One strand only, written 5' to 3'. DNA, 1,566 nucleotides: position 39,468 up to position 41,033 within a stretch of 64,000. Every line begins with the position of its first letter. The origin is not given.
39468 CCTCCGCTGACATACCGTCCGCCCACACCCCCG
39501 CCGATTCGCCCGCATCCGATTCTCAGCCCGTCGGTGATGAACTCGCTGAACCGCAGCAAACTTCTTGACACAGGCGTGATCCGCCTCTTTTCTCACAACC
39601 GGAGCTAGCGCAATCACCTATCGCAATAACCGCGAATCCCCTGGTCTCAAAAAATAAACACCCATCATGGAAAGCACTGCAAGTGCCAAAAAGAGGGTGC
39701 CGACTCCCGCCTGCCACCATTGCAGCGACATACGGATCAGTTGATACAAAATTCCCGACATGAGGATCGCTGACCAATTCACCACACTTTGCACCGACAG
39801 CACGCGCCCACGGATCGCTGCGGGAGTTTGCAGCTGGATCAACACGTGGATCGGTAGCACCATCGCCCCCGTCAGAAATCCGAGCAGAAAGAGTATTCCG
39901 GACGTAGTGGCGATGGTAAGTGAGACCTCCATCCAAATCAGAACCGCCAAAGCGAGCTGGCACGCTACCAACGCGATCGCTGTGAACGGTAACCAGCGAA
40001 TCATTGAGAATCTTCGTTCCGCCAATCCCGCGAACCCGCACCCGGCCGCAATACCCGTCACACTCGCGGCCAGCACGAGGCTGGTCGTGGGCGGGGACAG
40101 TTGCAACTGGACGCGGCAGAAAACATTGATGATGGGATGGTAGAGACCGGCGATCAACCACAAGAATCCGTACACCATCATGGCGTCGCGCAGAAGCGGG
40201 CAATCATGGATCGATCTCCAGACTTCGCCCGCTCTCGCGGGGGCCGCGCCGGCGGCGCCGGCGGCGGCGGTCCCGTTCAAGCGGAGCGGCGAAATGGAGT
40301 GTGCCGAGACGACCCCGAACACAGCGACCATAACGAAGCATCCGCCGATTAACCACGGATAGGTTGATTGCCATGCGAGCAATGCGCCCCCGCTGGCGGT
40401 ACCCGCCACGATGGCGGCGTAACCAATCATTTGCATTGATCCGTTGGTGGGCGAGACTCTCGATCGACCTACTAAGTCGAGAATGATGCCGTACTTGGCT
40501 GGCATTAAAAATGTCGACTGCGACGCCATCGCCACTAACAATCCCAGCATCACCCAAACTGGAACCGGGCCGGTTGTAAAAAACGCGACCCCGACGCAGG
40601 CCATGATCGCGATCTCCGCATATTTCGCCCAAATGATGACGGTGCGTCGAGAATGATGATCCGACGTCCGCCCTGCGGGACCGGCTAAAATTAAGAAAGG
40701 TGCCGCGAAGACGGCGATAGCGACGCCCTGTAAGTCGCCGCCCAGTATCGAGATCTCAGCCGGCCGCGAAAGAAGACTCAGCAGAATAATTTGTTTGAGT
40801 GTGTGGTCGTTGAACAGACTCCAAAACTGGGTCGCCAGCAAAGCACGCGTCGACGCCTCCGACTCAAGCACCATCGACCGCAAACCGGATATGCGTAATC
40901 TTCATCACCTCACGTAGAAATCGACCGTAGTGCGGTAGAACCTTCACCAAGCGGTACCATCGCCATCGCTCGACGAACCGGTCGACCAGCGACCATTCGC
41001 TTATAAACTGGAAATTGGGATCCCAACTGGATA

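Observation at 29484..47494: Orphan FAAL / fully reducing type I PKS / RND-exporter lipid cluster with Rieske and methyltransferase tailoring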

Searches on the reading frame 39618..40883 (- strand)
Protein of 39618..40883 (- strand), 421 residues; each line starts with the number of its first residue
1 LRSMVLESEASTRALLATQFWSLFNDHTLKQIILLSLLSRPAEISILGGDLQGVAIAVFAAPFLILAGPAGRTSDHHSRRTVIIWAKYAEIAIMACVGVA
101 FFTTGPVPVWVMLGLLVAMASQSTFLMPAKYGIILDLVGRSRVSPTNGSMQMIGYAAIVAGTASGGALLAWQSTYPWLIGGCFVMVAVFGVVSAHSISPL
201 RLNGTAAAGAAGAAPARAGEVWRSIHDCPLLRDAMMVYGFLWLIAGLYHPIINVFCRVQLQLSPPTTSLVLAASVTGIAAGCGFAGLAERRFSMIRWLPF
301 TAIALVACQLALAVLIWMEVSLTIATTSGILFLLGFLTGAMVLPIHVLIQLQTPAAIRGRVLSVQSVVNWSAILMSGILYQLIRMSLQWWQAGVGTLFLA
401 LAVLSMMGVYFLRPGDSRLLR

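Call 3: search_protein_families(library=pfam, proteins=[window:39618-40883:-], max_evalue=0.001)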
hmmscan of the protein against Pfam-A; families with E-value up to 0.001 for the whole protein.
window:39618-40883:- (421 aa): 1 family
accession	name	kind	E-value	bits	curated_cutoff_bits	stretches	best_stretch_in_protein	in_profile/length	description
PF07690.21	MFS_1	-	5.3e-16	58.9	33.4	1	49-374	31-344/347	Major Facilitator Superfamily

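Call 4: search_protein_families(library=ncbifam, proteins=[window:39618-40883:-], max_evalue=0.00001)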
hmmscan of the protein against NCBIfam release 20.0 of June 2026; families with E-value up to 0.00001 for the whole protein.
window:39618-40883:- (421 aa): 4 families
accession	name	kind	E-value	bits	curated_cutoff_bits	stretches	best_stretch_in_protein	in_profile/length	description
NF006386.0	PRK08633.1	equivalog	2.1e-45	154.9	1221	1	9-409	8-403/1147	acyl-[ACP]--phospholipid O-acyltransferase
NF005291.0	PRK06814.1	equivalog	2e-32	112.1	1349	1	14-407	15-413/1140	acyl-[ACP]--phospholipid O-acyltransferase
TIGR00900.1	2A0121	subfamily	3.9e-18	65.9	319.6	1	55-379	39-355/364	H+ Antiporter protein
NF008397.0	PRK11195.1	equivalog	8e-16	58.1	297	1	13-404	6-390/414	lysophospholipid transporter LplT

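Call 54: search_solved_structures(query=window:39618-40883:-, max_evalue=0.01)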
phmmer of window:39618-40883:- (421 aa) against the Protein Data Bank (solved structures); distinct sequences matched with E-value up to 0.01: 0.
